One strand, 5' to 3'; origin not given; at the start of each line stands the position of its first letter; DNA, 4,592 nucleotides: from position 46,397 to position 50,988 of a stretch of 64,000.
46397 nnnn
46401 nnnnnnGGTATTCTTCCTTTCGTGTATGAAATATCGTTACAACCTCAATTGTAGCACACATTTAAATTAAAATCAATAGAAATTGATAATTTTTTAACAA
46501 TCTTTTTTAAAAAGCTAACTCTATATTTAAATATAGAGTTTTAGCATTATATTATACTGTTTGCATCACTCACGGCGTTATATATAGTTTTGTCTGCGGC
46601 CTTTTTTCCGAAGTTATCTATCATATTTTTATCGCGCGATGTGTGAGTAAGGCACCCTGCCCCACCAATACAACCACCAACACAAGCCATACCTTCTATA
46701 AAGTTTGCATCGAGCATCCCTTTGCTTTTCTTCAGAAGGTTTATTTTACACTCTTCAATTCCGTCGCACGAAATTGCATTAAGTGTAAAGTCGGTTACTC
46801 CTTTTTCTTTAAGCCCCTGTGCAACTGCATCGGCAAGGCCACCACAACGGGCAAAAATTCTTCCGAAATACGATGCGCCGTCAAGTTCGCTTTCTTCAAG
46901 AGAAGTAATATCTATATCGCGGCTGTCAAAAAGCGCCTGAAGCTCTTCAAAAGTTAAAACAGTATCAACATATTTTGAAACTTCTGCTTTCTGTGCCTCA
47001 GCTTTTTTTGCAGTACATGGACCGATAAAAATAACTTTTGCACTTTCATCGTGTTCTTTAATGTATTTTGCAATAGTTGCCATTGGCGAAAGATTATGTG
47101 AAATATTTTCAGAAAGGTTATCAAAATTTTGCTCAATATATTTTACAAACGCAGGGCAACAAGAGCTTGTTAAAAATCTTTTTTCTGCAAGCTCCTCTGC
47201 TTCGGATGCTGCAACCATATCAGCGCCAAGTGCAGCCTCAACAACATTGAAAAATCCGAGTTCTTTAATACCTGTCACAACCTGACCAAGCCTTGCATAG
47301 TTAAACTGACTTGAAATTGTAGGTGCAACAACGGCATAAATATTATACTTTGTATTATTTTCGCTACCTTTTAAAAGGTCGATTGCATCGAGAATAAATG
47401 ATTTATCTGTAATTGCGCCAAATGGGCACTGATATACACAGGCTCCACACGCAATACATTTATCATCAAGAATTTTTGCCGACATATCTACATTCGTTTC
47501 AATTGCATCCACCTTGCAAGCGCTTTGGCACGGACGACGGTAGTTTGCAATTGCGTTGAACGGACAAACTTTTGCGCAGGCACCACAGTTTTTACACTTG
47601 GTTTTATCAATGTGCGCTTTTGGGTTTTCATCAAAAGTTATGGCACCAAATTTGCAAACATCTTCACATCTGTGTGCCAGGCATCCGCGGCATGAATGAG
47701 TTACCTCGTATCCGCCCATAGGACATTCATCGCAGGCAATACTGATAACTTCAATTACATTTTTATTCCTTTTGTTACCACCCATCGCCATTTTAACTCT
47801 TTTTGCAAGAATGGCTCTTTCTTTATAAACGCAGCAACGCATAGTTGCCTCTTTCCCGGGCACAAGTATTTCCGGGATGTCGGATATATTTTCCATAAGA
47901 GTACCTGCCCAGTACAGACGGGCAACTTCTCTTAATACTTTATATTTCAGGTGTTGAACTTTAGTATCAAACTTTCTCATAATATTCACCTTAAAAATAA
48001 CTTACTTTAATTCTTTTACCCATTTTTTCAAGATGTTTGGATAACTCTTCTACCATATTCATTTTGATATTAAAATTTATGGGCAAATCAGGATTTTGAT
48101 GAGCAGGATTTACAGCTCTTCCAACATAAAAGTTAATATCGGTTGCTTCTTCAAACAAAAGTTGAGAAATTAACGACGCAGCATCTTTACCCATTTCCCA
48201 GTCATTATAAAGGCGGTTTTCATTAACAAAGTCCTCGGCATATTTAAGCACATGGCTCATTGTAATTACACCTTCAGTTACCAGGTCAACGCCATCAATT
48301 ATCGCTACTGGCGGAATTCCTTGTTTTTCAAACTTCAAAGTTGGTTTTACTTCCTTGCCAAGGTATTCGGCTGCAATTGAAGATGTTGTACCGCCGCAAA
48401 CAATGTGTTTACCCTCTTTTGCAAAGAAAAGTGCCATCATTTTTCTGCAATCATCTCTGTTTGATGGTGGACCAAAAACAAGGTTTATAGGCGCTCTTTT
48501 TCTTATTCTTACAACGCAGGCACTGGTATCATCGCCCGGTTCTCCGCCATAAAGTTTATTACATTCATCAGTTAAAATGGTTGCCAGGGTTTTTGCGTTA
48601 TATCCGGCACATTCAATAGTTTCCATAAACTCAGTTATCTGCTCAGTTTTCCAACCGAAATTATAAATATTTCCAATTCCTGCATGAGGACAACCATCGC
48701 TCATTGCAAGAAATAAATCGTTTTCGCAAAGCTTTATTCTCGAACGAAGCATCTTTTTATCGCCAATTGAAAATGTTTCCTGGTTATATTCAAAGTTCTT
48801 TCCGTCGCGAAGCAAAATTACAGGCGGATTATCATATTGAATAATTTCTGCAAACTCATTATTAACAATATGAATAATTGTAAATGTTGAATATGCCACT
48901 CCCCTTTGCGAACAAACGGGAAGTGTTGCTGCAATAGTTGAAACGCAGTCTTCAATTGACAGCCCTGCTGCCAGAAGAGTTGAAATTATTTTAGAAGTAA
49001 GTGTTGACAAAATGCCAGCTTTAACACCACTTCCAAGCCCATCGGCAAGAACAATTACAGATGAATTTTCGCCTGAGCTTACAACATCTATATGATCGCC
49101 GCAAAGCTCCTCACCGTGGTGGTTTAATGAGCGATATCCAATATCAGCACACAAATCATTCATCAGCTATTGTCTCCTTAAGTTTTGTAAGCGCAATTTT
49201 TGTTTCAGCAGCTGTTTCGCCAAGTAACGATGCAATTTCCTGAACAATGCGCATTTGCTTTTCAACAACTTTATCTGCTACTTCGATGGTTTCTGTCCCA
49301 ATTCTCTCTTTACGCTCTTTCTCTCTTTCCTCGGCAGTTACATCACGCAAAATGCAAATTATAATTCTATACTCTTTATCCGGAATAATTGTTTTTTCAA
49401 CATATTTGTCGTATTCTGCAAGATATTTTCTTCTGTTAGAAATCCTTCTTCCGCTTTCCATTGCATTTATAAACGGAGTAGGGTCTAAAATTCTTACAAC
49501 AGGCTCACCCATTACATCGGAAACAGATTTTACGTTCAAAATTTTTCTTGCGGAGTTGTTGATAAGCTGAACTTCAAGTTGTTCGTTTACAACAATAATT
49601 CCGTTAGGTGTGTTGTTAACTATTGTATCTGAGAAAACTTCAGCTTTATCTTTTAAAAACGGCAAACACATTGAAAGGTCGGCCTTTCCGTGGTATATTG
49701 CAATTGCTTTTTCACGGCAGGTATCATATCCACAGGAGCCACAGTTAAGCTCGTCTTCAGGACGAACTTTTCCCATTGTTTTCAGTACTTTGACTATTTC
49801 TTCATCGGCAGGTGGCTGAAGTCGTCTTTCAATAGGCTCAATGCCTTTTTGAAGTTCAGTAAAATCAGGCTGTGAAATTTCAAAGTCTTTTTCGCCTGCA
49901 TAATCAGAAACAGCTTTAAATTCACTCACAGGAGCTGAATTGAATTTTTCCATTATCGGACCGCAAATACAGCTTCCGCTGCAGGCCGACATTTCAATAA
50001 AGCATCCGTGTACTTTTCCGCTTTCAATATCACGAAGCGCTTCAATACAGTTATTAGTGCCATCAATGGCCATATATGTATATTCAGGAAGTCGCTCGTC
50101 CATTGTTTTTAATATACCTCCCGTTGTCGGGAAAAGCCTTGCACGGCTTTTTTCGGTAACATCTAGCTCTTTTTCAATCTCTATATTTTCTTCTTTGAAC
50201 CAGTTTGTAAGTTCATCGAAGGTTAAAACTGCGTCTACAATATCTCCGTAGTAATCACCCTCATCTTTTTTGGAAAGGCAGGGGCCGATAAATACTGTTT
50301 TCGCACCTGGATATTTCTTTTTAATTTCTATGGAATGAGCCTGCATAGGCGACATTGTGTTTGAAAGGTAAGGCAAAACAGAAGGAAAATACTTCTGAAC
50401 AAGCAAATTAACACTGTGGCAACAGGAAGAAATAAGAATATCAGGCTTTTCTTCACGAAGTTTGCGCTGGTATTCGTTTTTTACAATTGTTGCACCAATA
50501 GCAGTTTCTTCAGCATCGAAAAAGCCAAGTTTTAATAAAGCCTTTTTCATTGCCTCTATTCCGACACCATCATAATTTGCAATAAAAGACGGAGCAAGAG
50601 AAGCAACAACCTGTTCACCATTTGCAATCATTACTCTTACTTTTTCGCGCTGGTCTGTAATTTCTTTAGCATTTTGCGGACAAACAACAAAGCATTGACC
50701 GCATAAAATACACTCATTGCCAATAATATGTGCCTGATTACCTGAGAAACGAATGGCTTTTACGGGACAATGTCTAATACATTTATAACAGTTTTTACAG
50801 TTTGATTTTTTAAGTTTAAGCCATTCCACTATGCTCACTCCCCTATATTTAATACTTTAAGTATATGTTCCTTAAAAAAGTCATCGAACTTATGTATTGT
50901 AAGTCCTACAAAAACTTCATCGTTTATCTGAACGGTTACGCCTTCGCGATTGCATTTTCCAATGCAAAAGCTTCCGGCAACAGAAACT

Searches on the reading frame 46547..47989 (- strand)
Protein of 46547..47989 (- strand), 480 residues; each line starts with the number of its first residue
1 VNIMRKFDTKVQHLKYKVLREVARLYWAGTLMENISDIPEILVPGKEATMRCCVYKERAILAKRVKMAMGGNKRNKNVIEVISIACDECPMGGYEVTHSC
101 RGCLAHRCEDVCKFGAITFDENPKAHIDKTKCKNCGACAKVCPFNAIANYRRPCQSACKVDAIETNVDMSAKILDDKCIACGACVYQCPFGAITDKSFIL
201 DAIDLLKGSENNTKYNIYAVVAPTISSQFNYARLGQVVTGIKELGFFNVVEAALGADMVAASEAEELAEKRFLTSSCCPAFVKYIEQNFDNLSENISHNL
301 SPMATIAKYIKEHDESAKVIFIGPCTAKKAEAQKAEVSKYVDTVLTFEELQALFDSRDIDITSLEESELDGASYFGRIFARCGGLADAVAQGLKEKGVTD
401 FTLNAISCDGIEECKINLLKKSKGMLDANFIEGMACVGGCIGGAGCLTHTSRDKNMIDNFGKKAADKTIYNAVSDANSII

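Call 64: search_protein_families(library=ncbifam, proteins=[window:46547-47989:-], max_evalue=1e-20)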
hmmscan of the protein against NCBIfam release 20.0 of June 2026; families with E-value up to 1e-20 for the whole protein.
window:46547-47989:- (480 aa): 4 families
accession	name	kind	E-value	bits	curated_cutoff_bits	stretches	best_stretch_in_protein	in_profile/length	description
TIGR04105.1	FeFe_hydrog_B1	subfamily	1e-166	555.2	450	1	7-449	1-461/462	monomeric [FeFe] hydrogenase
TIGR02512.1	FeFe_hydrog_A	subfamily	1e-43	149.6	405.95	1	126-391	3-291/375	[FeFe] hydrogenase, group A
NF040763.1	FeFe_hydrog_A6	exception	9.1e-41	139.9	765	1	168-417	180-460/571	NADH-dependent [FeFe] hydrogenase, group A6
NF040762.1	Hydr_FeFe_Clost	exception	6.7e-32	110.8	900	1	126-396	140-433/572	ferredoxin hydrogenase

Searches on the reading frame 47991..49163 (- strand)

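Call 64: search_protein_families(library=ncbifam, proteins=[window:47991-49163:-], max_evalue=1e-20)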
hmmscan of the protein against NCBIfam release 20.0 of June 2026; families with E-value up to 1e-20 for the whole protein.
window:47991-49163:- (390 aa): 0 families

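Call 80: search_protein_families(library=pfam, proteins=[window:47991-49163:-], max_evalue=0.00001)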
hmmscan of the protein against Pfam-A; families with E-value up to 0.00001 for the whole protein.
window:47991-49163:- (390 aa): 1 family
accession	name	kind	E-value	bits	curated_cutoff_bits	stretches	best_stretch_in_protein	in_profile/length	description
PF07228.17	SpoIIE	-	6.9e-14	52.7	25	1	34-220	4-191/192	Stage II sporulation protein E (SpoIIE)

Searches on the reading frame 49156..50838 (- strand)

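Call 64: search_protein_families(library=ncbifam, proteins=[window:49156-50838:-], max_evalue=1e-20)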
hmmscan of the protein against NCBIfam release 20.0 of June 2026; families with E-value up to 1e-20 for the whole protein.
window:49156-50838:- (560 aa): 3 families
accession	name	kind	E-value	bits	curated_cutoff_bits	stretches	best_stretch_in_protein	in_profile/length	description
TIGR04105.1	FeFe_hydrog_B1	subfamily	2.2e-58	198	450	1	20-295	166-457/462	monomeric [FeFe] hydrogenase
TIGR02512.1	FeFe_hydrog_A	subfamily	1.5e-25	89.8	405.95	1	9-244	4-287/375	[FeFe] hydrogenase, group A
NF040763.1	FeFe_hydrog_A6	exception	1e-22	80.2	765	0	38-243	185-424/571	NADH-dependent [FeFe] hydrogenase, group A6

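Call 80: search_protein_families(library=pfam, proteins=[window:49156-50838:-], max_evalue=0.00001)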
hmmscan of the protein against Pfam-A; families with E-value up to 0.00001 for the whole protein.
window:49156-50838:- (560 aa): 8 families
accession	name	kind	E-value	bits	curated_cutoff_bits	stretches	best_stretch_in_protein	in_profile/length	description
PF02906.19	Fe_hyd_lg_C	-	7.7e-48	163.7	22.1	1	76-294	2-245/245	Iron only hydrogenase large subunit, C-terminal domain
PF04060.18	FeS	-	2.5e-10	40.3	23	1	364-393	4-33/33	Putative Fe-S cluster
PF13237.11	Fer4_10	-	1.9e-08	34.5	25.5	1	10-54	5-53/53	4Fe-4S dicluster domain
PF00037.32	Fer4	-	8e-08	32.2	21.1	0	40-57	5-22/24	4Fe-4S binding domain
PF12838.12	Fer4_7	-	2.7e-07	31.4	27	1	13-57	1-52/52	4Fe-4S dicluster domain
PF14697.11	Fer4_21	-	7.2e-07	29.7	35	1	9-56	3-55/59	4Fe-4S dicluster domain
PF13187.11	Fer4_9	-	6.2e-06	26.6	27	1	13-57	1-51/52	4Fe-4S dicluster domain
PF00989.32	PAS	-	8.4e-06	26.2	22.6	0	404-451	4-50/113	PAS fold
